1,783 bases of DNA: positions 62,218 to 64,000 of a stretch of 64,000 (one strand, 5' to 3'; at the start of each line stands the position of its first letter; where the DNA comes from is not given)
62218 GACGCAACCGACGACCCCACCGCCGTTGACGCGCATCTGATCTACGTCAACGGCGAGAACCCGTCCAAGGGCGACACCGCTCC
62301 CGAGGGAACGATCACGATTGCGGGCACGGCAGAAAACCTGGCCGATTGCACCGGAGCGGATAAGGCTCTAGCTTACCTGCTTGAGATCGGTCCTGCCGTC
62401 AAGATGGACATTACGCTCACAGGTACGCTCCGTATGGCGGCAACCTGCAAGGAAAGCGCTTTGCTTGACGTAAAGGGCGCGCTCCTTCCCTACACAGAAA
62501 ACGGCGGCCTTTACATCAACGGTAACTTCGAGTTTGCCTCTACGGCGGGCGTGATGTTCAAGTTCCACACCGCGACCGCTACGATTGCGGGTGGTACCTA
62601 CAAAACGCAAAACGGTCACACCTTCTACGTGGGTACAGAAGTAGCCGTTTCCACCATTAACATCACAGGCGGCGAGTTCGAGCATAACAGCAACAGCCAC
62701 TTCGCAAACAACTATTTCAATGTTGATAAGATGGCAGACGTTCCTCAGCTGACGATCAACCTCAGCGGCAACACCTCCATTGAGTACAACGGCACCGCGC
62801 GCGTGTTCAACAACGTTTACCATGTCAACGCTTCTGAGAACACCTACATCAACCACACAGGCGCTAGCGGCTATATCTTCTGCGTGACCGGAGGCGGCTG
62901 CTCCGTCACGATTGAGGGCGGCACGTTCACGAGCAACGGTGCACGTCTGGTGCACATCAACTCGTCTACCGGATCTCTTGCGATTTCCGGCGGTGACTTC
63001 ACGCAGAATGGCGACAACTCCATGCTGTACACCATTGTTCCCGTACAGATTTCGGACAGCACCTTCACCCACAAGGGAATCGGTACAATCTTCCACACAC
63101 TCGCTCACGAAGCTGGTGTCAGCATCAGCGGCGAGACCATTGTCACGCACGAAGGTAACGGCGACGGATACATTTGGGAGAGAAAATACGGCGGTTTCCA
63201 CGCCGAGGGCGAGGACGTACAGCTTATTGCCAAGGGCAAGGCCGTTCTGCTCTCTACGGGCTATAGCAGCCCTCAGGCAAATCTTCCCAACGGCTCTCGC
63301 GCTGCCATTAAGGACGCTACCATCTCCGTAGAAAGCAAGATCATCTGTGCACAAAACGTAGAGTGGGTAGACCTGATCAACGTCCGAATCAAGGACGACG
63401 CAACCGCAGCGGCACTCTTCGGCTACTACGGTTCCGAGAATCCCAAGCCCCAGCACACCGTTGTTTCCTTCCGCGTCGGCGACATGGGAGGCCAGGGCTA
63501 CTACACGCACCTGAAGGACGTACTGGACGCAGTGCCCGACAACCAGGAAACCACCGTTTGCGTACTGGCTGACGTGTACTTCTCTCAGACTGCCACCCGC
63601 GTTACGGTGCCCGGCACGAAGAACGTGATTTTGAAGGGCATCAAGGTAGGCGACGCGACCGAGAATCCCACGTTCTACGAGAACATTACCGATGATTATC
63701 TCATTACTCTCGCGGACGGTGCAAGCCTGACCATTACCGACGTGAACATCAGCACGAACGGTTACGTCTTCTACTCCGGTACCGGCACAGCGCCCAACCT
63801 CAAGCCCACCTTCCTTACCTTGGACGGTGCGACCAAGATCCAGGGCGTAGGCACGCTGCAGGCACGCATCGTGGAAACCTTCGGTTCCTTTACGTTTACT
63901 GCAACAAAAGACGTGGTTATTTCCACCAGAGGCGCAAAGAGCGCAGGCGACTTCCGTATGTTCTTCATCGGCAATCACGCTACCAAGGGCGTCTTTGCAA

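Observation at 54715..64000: A giant plus-strand gene is missing from the ORF track, and the listed minus-strand ORFs there are its antisense shadows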

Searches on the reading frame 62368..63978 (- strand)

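Call 4: search_protein_families(library=pfam, proteins=[window:62368-63978:-], max_evalue=1)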
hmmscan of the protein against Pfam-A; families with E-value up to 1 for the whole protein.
window:62368-63978:- (536 aa): 1 family
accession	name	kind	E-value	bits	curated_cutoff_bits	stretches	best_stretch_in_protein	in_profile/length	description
PF22908.2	PHD_NSD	-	0.05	14.3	23.9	1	11-43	4-40/57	Histone-lysine N-methyltransferase NSD-like, PHD zinc finger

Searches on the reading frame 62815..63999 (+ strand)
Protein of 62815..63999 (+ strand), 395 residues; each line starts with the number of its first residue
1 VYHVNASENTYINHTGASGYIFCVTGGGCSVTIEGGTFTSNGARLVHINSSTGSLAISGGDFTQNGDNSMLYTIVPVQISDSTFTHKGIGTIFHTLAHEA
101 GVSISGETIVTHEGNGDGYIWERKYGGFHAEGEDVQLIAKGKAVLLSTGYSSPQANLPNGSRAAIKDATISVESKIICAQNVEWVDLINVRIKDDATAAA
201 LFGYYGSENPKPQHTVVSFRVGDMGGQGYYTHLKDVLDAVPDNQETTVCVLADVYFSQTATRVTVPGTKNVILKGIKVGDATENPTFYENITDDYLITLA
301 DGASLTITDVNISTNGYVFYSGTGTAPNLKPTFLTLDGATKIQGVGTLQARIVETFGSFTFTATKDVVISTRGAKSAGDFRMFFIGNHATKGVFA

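Call 72: find_related_loci(query=window:62815-63999:+, collection=metagenome_contigs, flank=10000)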
Query window:62815-63999:+ (395 aa) in metagenome_contigs; peptide patterns used: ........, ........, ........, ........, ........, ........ (x = any residue, [..] = any of these).
38 stretches matched a pattern, but none encodes a relative of the query by tblastn (E <= 1e-3).
